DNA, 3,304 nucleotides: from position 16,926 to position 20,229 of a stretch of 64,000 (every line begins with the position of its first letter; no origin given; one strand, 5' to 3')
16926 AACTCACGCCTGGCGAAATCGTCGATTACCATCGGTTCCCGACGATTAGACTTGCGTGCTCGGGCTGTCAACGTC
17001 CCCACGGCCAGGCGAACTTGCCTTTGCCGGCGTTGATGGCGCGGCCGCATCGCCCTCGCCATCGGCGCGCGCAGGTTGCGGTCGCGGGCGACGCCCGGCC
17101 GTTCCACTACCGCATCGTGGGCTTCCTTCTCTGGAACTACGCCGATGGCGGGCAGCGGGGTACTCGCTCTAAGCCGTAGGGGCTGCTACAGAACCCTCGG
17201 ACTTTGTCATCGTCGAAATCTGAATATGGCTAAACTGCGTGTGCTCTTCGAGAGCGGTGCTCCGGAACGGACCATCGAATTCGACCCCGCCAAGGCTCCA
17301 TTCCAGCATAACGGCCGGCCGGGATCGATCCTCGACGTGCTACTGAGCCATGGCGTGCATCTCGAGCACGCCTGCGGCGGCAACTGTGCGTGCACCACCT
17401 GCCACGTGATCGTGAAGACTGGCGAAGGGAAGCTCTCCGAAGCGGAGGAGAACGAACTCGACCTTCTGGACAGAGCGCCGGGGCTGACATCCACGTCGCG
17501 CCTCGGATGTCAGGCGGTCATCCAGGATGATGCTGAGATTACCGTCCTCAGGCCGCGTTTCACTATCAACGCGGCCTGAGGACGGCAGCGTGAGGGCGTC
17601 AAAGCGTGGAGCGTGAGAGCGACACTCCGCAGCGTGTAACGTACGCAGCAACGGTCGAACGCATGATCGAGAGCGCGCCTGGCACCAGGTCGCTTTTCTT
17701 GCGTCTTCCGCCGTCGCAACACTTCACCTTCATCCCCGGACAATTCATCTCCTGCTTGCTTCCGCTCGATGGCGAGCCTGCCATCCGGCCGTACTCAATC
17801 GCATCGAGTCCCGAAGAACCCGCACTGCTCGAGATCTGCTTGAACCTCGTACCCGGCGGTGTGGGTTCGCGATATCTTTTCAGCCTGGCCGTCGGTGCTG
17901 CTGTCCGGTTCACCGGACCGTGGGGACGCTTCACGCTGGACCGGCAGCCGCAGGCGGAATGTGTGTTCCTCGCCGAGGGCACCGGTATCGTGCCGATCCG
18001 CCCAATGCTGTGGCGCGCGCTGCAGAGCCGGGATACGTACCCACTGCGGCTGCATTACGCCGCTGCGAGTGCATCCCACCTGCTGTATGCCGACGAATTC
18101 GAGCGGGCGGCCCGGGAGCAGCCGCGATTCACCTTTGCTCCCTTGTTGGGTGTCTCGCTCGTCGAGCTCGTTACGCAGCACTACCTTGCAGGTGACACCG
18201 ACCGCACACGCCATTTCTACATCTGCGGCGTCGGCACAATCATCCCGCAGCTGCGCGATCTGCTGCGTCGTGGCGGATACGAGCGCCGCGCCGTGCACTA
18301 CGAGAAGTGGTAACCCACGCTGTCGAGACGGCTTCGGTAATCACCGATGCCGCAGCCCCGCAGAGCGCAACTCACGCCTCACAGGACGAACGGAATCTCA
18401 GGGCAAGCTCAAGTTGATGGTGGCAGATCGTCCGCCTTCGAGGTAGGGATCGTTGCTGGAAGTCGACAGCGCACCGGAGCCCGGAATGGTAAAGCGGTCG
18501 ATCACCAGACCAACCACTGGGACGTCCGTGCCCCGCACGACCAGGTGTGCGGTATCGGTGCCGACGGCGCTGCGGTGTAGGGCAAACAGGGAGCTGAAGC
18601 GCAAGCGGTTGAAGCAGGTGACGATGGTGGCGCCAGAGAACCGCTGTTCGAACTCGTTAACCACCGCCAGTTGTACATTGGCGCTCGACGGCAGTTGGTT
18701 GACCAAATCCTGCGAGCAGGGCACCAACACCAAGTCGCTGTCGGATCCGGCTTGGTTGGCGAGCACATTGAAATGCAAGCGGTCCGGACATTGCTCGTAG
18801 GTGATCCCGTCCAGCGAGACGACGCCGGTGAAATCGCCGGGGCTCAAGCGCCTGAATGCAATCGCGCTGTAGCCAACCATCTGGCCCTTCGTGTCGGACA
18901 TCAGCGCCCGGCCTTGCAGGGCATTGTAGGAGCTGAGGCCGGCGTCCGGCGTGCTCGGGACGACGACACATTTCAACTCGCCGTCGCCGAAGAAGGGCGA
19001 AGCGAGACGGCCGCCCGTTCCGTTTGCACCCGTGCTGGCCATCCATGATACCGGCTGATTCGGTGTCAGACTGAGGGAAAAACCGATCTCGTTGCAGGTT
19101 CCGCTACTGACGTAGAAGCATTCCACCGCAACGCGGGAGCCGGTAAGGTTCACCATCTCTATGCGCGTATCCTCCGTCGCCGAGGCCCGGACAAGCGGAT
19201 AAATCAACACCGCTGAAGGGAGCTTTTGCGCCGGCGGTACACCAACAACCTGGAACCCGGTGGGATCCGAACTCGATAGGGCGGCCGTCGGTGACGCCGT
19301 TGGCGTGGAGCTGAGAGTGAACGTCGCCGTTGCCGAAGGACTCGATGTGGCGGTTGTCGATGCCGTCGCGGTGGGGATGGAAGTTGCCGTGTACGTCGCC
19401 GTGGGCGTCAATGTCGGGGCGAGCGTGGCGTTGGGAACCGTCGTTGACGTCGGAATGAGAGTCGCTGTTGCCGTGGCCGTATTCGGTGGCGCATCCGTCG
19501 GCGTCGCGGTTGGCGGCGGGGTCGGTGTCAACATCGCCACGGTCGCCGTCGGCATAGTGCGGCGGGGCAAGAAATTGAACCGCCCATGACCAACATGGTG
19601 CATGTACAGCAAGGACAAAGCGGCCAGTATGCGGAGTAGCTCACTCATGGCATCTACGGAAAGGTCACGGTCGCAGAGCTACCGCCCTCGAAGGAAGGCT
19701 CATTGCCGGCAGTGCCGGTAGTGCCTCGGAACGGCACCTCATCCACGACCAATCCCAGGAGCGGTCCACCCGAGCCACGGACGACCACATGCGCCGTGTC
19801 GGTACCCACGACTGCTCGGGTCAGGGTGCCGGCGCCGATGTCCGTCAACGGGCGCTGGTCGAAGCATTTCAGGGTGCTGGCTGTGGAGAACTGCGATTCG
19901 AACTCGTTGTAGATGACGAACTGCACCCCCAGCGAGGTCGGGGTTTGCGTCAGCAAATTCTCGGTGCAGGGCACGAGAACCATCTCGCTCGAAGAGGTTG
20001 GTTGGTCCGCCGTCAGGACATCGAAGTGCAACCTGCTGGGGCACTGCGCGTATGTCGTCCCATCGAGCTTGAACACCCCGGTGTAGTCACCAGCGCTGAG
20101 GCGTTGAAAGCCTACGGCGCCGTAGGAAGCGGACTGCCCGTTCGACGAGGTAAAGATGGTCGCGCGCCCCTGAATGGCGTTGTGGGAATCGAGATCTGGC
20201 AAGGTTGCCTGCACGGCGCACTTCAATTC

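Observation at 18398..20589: Tandem secreted Cys-containing paralogs of an unrecognised family, one with a long Thr/Pro-rich linker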

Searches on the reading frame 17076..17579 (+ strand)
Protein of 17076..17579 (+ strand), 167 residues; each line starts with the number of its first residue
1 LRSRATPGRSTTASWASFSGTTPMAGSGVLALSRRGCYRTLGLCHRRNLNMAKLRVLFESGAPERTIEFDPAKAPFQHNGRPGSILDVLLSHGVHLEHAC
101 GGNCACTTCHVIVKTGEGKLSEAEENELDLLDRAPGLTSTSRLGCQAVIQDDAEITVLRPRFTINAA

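Call 12: search_protein_families(library=pfam, proteins=[window:17076-17579:+], max_evalue=0.001)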
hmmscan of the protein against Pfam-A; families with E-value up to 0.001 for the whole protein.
window:17076-17579:+ (167 aa): 1 family
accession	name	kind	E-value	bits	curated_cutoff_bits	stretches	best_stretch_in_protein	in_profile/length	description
PF00111.32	Fer2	-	9.5e-10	38.7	21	1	82-149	15-76/77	2Fe-2S iron-sulfur cluster binding domain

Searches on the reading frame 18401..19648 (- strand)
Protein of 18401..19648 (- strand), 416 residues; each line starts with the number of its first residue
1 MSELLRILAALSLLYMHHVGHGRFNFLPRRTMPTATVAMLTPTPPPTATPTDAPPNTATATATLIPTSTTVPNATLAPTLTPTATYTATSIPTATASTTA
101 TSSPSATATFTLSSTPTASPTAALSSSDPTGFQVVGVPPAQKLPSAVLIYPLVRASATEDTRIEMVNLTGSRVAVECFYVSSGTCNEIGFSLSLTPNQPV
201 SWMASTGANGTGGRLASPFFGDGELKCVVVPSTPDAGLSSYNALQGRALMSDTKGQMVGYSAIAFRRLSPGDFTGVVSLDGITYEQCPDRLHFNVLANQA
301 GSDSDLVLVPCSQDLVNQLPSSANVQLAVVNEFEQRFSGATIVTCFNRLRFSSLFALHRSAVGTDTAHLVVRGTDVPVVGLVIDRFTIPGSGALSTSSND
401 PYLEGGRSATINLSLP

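Call 4: search_protein_families(library=pfam, proteins=[window:18401-19648:-], max_evalue=1)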
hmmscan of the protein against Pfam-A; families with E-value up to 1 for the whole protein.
window:18401-19648:- (416 aa): 0 families

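Call 5: search_protein_families(library=ncbifam, proteins=[window:18401-19648:-], max_evalue=1)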
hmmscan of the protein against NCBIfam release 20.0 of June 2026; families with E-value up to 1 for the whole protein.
window:18401-19648:- (416 aa): 0 families
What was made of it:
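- On Pilins / chaperone-usher or sortase-assembled adhesins: No Pfam or NCBIfam hit (calls 4, 5).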

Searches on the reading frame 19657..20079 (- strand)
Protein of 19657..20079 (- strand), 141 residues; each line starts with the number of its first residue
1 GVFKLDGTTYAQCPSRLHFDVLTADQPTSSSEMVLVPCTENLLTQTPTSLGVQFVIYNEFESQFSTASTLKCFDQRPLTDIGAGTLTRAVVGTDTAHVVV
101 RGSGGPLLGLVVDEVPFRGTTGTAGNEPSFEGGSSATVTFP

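Call 62: predict_structure(alignment_id=A3)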
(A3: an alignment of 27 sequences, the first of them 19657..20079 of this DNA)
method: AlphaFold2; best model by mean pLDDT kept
length: 141 residues; sequences in the alignment: 27
mean_pLDDT: 82.7   pTM: 0.76
mean pLDDT of the five models: 82.7, 78.9, 76.1, 74.3, 74.3
residues with pLDDT >= 90: 49; 70-90: 66; 50-70: 26; < 50: 0
segments of 3 or more residues with pLDDT < 50: none
pLDDT, mean of each block of 10 residues (from residue 1): 59 83 85 85 75 92 91 84 82 92 89 90 86 67 63
secondary structure, 60 per line:
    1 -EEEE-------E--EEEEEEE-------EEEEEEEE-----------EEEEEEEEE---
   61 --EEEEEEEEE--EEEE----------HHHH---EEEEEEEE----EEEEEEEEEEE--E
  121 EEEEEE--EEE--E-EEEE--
elements in order: E2-5 E16-22 E30-37 E49-57 E63-71 E74-77 H88-91 E95-102 E107-117 E120-126 E129-131 E136-139
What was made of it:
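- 19657..20079 (-): A C-module (residues 171-311): YAQCP, LVPC, NEFEQ, GTDTAH, RG, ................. motifs. TM1070/ASRT-like (ASRAH-fold) beta-sandwich. Modelled alone (pLDDT 82.7, call 62).
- In the C-module-only model the C-terminal strand folds back onto its own sandwich (E136-139, call 62).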

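Call 74: search_solved_structures(query=A3, max_evalue=10, show_alignments=2)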
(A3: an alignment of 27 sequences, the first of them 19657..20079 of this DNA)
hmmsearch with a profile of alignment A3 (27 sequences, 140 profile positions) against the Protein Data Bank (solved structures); distinct sequences matched with E-value up to 10: 3.
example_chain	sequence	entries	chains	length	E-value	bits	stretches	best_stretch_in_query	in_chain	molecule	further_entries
5xmp_A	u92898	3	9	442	1.1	12.3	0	83-133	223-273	Serine hydroxymethyltransferase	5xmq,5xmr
4oyt_A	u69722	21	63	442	1.2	12.3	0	83-133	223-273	Serine hydroxymethyltransferase, putative | Serine hydroxymethyltransferase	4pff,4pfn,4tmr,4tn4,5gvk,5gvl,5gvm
7mwr_B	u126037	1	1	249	6.3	9.9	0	65-114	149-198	LHD101B4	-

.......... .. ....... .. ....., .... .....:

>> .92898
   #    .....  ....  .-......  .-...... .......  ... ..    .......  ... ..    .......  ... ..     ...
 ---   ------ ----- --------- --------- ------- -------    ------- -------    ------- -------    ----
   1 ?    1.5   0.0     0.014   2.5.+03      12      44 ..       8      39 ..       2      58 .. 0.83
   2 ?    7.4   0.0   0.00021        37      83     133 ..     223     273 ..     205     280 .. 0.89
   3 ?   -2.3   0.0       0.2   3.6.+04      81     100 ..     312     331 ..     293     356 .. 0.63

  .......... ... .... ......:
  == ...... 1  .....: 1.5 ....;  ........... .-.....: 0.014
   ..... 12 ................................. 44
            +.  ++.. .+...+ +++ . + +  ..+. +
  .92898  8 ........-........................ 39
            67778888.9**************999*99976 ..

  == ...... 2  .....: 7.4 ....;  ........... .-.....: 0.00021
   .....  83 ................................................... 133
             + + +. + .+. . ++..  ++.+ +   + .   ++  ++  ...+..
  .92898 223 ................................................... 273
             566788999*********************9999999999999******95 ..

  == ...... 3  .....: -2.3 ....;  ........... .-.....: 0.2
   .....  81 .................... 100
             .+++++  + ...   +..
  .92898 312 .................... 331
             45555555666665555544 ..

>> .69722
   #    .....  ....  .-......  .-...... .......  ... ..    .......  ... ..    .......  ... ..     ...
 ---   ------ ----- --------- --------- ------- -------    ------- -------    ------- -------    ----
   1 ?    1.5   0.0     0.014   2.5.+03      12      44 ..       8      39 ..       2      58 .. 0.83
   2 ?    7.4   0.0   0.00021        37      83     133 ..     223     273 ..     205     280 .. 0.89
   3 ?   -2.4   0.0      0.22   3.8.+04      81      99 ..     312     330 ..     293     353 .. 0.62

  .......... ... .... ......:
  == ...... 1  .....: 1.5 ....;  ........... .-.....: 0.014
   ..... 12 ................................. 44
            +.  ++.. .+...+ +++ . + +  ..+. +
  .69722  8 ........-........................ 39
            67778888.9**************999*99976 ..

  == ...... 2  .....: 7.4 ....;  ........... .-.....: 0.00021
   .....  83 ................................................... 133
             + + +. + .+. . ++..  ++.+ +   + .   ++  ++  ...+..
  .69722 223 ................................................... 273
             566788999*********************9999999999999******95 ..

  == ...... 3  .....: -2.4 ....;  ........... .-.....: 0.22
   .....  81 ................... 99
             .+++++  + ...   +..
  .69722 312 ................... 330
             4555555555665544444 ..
